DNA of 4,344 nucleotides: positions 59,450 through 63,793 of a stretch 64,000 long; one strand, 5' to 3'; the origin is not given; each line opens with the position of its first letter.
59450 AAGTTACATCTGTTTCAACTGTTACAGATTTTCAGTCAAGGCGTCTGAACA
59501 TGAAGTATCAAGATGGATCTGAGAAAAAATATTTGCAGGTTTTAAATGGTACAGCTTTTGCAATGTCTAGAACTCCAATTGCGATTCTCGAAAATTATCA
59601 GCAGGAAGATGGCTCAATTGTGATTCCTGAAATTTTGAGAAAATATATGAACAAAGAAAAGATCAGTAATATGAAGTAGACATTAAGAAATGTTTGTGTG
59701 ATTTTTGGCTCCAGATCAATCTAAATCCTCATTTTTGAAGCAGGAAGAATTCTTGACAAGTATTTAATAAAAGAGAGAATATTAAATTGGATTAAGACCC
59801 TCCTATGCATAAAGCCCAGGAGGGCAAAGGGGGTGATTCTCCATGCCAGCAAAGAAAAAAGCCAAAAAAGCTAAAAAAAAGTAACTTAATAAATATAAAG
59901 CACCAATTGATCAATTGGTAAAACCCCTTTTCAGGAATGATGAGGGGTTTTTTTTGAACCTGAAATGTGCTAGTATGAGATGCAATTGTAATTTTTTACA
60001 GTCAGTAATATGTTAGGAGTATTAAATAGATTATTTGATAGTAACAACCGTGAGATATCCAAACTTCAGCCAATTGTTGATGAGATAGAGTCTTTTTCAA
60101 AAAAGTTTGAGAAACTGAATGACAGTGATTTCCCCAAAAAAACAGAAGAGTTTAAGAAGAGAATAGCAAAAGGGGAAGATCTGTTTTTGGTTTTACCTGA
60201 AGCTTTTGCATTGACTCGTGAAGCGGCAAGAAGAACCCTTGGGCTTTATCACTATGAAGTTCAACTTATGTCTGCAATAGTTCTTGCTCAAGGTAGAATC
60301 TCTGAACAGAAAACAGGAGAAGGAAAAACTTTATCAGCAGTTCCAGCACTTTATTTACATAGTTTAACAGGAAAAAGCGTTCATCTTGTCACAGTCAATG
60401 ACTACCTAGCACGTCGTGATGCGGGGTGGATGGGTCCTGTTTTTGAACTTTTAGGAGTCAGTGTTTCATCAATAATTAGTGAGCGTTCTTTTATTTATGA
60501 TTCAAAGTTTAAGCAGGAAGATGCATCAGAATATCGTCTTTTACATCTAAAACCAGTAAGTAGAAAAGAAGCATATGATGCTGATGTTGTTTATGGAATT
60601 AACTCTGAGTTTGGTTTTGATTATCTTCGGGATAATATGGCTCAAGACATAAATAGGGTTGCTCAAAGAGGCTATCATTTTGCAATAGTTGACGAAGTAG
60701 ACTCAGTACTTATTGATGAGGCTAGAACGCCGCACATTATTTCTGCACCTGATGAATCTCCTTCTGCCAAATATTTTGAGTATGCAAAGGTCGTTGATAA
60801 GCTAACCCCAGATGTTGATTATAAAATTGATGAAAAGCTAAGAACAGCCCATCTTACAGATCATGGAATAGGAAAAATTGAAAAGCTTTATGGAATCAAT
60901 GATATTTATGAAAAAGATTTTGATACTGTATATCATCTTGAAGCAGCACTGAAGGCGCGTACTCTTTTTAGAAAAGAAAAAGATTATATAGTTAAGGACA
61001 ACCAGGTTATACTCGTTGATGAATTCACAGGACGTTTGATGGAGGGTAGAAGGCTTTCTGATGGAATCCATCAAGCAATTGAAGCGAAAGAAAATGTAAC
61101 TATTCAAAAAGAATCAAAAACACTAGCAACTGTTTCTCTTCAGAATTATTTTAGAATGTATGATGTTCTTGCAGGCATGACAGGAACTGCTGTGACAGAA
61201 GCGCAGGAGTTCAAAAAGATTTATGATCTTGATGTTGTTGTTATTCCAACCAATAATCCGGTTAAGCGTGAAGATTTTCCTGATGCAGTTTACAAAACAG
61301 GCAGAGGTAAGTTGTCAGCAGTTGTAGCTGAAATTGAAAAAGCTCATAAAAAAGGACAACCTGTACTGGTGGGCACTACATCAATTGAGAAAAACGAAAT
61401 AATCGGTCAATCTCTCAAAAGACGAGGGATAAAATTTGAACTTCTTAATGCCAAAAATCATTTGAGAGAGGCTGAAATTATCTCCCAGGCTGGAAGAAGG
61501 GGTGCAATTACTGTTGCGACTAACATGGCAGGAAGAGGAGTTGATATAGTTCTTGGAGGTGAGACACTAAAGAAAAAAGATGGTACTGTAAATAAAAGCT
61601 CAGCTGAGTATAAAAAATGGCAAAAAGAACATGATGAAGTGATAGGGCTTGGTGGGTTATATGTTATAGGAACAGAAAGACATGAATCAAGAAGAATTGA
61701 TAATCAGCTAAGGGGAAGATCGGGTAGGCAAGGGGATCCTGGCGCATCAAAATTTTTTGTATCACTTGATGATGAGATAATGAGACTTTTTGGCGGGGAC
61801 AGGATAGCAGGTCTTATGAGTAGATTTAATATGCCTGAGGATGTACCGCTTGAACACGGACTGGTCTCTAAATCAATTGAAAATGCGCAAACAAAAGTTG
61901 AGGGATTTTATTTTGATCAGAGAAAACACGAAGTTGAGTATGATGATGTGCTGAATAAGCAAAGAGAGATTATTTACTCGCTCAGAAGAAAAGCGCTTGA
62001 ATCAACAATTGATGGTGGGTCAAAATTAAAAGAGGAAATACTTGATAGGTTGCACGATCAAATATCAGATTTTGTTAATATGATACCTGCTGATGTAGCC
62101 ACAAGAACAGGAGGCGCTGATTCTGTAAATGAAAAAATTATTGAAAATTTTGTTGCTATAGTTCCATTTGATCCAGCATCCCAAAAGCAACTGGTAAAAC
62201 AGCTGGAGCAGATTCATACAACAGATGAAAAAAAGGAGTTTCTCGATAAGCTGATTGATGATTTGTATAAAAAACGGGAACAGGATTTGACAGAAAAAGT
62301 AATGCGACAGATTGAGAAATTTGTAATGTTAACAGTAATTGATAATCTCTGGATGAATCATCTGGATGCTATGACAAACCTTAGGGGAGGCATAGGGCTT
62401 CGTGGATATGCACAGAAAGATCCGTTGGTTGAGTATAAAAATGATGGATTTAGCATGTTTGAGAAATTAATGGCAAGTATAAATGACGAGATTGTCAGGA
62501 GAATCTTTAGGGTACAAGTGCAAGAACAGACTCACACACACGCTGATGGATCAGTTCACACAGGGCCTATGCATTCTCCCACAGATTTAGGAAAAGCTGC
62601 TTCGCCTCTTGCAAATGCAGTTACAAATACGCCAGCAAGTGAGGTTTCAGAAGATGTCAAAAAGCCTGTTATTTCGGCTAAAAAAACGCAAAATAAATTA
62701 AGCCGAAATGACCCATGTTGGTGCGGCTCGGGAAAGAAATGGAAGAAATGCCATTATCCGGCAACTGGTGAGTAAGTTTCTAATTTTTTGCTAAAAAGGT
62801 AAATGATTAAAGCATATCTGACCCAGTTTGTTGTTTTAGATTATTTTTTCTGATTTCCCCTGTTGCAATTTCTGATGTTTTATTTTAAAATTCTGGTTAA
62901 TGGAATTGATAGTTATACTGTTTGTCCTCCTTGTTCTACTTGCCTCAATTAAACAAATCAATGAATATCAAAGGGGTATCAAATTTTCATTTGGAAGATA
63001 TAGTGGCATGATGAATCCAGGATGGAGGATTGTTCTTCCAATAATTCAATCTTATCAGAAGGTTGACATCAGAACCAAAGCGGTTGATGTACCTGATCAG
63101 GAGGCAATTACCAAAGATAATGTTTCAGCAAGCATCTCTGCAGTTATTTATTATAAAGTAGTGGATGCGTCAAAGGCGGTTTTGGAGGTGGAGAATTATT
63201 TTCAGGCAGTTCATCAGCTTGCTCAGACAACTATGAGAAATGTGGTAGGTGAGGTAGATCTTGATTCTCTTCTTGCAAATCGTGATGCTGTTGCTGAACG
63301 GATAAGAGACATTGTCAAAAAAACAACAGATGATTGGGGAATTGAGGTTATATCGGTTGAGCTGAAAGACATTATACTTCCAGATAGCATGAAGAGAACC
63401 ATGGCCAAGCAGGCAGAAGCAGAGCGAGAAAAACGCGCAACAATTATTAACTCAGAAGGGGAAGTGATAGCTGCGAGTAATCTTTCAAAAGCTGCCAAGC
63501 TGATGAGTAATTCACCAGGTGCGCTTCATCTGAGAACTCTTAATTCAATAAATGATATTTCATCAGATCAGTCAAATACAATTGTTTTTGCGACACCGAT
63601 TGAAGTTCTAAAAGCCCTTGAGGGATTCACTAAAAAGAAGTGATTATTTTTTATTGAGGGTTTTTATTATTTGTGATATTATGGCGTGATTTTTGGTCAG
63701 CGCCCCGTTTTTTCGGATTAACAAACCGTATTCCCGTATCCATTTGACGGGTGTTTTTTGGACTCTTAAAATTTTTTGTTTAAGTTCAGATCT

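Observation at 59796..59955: Leader-like element upstream of secA: hairpin, strong-SD Lys-rich mini-ORF, 18-bp perfect palindrome and intrinsic terminator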

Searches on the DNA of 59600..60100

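Call 3: search_rna_families(source=window, start=59600, end=60100, threshold=evalue, max_evalue=10, show_alignments=3)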
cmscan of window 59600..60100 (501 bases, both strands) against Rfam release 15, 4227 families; matches with E-value up to 10: 11.
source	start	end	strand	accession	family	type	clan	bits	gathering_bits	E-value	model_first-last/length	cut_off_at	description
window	59872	59979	-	RF01770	rimP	Cis-reg; leader;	-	21.3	47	0.44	1-102/102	no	Gammaprotebacteria rimP leader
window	59880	59955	+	RF02371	PyrG_leader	Cis-reg; leader;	-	20.9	65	2.5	1-78/78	no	PyrG leader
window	59880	59956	+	RF00515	PyrR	Cis-reg;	-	17.9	54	5.9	1-115/115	no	PyrR binding site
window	59874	59958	+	RF01771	rnk_leader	Cis-reg; leader;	-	17.5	50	2.7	1-109/109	no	Enterobacteria rnk leader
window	59905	59963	+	RF02362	Yfr10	Gene; sRNA;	-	17.5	43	6.1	1-78/78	no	Cyanobacterial functional RNA 10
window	59679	59740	+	RF01969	RMST_8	Gene; lncRNA;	-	16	80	1.6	83-143/143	no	Rhabdomyosarcoma 2 associated transcript conserved region 8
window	59626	59720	+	RF00132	snoR24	Gene; snRNA; snoRNA; CD-box;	-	15.9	38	6.2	1-92/92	no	Small nucleolar RNA R24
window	59888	59998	+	RF01770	rimP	Cis-reg; leader;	-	15.3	47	8.5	1-102/102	no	Gammaprotebacteria rimP leader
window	59745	59877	-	RF01881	Xist_exon4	Gene; lncRNA;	-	12.9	100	2.3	1-126/126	no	X-chromosome inactivation gene exon 4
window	59908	59955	+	RF02399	NsiR1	Gene; sRNA;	-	12.7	39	9.5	1-60/60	no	Nitrogen stress-induced RNA 1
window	59693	59729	+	RF00039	DicF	Gene; antisense;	-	12.4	48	7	1-52/52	no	DicF RNA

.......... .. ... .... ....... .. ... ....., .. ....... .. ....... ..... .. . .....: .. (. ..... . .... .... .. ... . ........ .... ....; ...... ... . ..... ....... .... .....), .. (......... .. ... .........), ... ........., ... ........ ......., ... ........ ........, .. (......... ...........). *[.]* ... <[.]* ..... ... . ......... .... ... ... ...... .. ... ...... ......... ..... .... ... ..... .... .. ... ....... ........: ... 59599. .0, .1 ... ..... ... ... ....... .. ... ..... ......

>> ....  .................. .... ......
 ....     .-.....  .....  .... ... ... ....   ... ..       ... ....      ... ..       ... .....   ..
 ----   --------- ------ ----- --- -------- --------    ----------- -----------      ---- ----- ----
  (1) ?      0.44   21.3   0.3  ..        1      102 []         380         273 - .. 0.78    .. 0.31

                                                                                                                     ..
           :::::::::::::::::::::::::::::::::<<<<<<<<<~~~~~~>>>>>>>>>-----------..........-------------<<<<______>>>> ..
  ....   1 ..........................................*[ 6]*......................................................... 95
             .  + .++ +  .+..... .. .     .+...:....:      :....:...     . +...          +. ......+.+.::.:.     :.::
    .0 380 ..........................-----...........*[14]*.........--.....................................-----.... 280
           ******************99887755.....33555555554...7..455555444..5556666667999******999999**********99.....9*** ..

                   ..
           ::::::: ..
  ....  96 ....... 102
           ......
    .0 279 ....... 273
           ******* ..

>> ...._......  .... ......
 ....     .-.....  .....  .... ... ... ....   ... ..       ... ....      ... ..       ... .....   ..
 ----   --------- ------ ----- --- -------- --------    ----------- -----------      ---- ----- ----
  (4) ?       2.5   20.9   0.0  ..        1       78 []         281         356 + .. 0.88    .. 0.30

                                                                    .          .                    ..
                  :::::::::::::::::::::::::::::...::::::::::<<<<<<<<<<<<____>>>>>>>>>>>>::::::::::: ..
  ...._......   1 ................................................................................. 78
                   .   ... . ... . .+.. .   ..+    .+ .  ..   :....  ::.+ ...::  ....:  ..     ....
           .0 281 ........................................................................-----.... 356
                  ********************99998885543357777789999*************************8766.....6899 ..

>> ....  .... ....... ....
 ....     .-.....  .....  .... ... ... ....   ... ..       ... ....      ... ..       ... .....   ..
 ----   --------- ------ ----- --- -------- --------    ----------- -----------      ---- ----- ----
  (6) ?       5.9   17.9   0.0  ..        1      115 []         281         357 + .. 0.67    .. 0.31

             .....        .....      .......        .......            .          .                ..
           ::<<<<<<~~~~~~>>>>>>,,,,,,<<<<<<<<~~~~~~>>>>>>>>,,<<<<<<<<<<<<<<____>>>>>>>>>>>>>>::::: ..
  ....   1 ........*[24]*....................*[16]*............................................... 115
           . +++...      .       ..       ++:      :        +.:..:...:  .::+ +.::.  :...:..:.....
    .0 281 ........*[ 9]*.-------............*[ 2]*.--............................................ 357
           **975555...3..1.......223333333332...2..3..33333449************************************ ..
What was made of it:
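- On Any Rfam RNA family: The best sub-threshold hits only recognise the terminator (rimP 21 bits against 47, PyrG leader 21 against 65; call 3).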

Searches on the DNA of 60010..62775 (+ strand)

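Call 51: search_rna_families(sources=[L104, L148, L152, L087, L155, L157, L149, L005], threshold=gathering)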
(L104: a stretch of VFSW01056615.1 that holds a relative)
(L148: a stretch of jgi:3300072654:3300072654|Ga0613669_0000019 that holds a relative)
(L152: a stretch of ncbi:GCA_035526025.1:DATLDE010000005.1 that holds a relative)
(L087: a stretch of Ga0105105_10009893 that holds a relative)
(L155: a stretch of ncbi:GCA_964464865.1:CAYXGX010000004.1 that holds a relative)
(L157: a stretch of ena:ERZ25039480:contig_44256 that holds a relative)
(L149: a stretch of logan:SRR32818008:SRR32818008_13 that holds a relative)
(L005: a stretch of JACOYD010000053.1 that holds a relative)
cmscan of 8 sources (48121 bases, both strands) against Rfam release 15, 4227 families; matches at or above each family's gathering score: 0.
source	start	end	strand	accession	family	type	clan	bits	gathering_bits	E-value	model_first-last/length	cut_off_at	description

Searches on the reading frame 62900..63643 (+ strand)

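Call 9: search_protein_families(library=ncbifam, proteins=[window:62900-63643:+])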
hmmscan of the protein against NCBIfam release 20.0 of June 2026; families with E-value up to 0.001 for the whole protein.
window:62900-63643:+ (247 aa): 5 families
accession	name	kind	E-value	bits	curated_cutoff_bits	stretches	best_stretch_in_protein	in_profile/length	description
TIGR01933.1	hflK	equivalog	4.2e-20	72.3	159.4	1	18-187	2-172/261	FtsH protease activity modulator HflK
TIGR01932.1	hflC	equivalog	2e-13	49.9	134.4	2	3-127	6-142/318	protease modulator HflC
NF008259.0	PRK11029.1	equivalog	2.9e-09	36.4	427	1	3-95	6-105/334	protease modulator HflC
NF008181.0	PRK10930.1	equivalog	3.1e-08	32.9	660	1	7-184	87-266/419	FtsH protease activity modulator HflK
NF058507.1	FlotScfldFlot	equivalog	0.00095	18.3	700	0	39-185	55-210/477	flotillin lipid rafts scaffold protein FloT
